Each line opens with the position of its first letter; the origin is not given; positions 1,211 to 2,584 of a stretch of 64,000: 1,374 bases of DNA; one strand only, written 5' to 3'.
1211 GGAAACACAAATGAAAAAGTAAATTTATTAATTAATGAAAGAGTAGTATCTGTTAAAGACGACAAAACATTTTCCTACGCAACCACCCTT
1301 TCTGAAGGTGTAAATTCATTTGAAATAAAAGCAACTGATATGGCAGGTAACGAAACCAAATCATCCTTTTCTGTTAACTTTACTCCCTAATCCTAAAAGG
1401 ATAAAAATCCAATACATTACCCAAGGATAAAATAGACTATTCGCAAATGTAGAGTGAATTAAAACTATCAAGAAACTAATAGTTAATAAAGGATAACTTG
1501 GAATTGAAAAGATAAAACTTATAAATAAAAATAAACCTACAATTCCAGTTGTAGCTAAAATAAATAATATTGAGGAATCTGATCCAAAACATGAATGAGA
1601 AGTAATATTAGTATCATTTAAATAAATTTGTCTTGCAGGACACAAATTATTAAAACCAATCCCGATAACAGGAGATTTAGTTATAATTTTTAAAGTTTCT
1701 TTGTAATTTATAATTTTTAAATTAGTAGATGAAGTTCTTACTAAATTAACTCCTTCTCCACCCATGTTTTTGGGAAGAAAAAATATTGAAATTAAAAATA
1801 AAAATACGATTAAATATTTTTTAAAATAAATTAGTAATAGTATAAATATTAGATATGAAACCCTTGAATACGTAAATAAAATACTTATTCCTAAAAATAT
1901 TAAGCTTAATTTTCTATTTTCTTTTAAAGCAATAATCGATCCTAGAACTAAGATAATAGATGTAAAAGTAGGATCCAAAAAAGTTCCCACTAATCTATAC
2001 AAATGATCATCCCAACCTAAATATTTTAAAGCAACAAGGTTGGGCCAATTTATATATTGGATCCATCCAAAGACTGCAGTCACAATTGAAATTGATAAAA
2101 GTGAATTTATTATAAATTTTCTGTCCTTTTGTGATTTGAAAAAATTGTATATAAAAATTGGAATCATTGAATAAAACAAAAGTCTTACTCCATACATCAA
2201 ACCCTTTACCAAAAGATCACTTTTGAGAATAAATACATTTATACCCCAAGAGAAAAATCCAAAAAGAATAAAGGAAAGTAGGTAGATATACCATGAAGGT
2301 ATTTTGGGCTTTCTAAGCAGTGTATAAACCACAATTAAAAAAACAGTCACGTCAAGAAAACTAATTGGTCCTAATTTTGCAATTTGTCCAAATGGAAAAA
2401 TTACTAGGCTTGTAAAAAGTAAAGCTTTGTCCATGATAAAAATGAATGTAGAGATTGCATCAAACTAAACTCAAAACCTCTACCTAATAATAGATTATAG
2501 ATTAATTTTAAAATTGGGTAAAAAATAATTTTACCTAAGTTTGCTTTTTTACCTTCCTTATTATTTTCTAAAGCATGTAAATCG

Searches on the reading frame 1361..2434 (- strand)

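Call 13: search_protein_families(library=pfam, proteins=[window:1361-2434:-], max_evalue=0.001)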
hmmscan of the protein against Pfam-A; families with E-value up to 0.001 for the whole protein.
window:1361-2434:- (357 aa): 1 family
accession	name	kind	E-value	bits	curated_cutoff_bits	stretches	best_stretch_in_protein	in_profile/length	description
PF04932.20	Wzy_C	-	8.7e-09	35.8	31.7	1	177-305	2-149/149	O-Antigen ligase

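Call 80: search_protein_families(library=ncbifam, proteins=[window:1361-2434:-], max_evalue=0.01)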
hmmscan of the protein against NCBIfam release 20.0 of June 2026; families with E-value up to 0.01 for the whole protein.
window:1361-2434:- (357 aa): 0 families
